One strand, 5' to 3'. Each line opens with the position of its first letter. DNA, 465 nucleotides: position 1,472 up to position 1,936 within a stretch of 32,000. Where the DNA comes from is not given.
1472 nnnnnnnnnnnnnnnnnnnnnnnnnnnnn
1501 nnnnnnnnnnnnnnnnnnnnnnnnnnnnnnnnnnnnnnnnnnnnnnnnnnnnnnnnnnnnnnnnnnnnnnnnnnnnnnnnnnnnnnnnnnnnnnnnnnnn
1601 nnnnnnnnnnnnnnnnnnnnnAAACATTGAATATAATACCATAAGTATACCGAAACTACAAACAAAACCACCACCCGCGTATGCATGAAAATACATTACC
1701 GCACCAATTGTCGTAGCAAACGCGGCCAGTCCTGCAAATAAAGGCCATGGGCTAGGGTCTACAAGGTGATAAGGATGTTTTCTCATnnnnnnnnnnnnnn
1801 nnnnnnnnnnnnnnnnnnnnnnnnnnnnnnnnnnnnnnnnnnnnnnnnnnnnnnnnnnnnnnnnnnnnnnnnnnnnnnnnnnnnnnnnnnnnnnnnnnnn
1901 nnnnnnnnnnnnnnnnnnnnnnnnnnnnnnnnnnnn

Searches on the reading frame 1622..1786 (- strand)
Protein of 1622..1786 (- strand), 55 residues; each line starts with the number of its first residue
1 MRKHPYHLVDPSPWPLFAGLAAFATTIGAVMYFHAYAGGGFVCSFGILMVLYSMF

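Call 29: find_homologous_proteins(query=window:1622-1786:-, max_evalue=1e-8)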
Query seq(55 aa) (55 aa): 7 proteins with E <= 1e-8 among 12 candidates.
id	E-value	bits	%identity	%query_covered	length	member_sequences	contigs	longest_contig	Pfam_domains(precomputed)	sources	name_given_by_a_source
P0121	2.6e-27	111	89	100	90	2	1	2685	PF00510.24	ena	-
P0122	9.3e-18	81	69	100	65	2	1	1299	PF00510.24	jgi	-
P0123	5.7e-15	72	62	100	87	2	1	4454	PF00510.24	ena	-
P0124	5.1e-14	69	66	85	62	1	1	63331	PF00510.24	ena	-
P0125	5.7e-14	69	63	87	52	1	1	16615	PF00510.24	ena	-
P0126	2.0e-12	64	65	89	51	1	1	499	PF00510.24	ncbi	-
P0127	9.8e-10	56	51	82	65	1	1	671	PF00510.24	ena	-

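Call 30: find_encoding_contigs(protein=P0121, flank=10000, max_places=3)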
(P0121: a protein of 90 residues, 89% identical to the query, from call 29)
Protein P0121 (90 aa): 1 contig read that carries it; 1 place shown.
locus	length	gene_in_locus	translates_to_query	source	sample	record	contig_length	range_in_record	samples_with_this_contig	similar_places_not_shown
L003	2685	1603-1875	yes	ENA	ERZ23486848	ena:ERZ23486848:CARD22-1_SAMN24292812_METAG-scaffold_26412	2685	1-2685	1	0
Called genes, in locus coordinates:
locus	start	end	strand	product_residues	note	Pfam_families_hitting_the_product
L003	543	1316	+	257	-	-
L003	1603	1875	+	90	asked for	PF00510:COX3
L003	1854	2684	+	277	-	?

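Call 31: find_encoding_contigs(protein=P0124, flank=10000, max_places=3)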
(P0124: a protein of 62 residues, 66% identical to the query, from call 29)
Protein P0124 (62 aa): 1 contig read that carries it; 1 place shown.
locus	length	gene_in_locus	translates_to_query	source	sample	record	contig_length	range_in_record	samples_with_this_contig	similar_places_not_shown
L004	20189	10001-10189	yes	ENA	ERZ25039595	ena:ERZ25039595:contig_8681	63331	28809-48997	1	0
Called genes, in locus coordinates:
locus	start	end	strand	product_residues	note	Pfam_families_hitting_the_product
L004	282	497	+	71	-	-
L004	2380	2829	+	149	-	PF00416:Ribosomal_S13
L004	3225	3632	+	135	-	PF00252:Ribosomal_L16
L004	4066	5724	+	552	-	PF01479:S4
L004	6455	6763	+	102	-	-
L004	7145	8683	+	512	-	PF02874:ATP-synt_ab_N, PF00006:ATP-synt_ab, PF00306:ATP-synt_ab_C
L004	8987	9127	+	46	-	-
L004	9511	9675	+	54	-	PF00032:Cytochrom_B_C (weak)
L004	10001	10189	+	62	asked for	PF00510:COX3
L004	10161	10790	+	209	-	PF00510:COX3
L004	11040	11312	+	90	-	-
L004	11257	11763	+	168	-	-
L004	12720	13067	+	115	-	-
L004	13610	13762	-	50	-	-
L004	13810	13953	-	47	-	-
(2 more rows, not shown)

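Call 32: find_encoding_contigs(protein=P0123, flank=10000, max_places=3)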
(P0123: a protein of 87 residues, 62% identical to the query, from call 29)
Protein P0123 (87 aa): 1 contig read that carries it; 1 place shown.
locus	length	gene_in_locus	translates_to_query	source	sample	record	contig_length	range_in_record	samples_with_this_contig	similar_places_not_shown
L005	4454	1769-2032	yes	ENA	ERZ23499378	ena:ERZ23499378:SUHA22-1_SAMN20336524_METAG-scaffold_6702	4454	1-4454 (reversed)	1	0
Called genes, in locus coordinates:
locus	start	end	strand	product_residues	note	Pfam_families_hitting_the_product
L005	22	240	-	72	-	-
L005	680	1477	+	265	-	PF02790:COX2_TM, PF00116:COX2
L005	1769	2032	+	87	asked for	PF00510:COX3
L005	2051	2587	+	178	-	PF00510:COX3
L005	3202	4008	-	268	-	PF02630:SCO1-SenC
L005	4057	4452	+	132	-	?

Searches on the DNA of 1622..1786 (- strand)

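Call 67: search_rna_families(sources=[L002, L003, L004, L005, L006], threshold=gathering)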
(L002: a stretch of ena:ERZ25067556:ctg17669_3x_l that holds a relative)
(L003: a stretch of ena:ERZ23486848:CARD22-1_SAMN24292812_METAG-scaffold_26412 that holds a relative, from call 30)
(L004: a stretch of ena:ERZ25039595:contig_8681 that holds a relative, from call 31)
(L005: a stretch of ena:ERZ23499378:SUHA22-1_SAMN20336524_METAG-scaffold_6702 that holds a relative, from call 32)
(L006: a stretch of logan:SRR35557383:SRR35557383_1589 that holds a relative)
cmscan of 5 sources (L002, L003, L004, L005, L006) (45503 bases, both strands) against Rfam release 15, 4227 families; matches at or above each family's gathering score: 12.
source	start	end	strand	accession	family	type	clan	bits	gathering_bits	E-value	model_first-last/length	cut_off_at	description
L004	17777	19894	+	RF02541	LSU_rRNA_bacteria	Gene; rRNA;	CL00112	1056.8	50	0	15-2044/2925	no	Bacterial large subunit ribosomal RNA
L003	408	479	+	RF00005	tRNA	Gene; tRNA;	CL00001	72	29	6.4e-14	1-71/71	no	tRNA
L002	7907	7978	+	RF00005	tRNA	Gene; tRNA;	CL00001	71.7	29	7.4e-14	1-71/71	no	tRNA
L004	961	1032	+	RF00005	tRNA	Gene; tRNA;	CL00001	70.5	29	1.6e-13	1-71/71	no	tRNA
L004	173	246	+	RF00005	tRNA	Gene; tRNA;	CL00001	66.7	29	1.8e-12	1-71/71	no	tRNA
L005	273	345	+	RF00005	tRNA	Gene; tRNA;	CL00001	66.5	29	2.1e-12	1-71/71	no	tRNA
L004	15637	15710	+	RF00005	tRNA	Gene; tRNA;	CL00001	64.4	29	7.8e-12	1-71/71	no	tRNA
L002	14041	14114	+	RF00005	tRNA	Gene; tRNA;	CL00001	63.5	29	1.4e-11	1-71/71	no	tRNA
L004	13121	13193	+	RF00005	tRNA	Gene; tRNA;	CL00001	62.3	29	3e-11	1-71/71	no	tRNA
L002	1349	1429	+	RF00005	tRNA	Gene; tRNA;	CL00001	58.4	29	3.5e-10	1-71/71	no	tRNA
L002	13962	14035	+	RF00005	tRNA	Gene; tRNA;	CL00001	58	29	4.5e-10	1-71/71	no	tRNA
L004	17416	17455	+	RF00523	Prion_pknot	Cis-reg;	-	41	39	0.00043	1-40/40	no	Prion pseudoknot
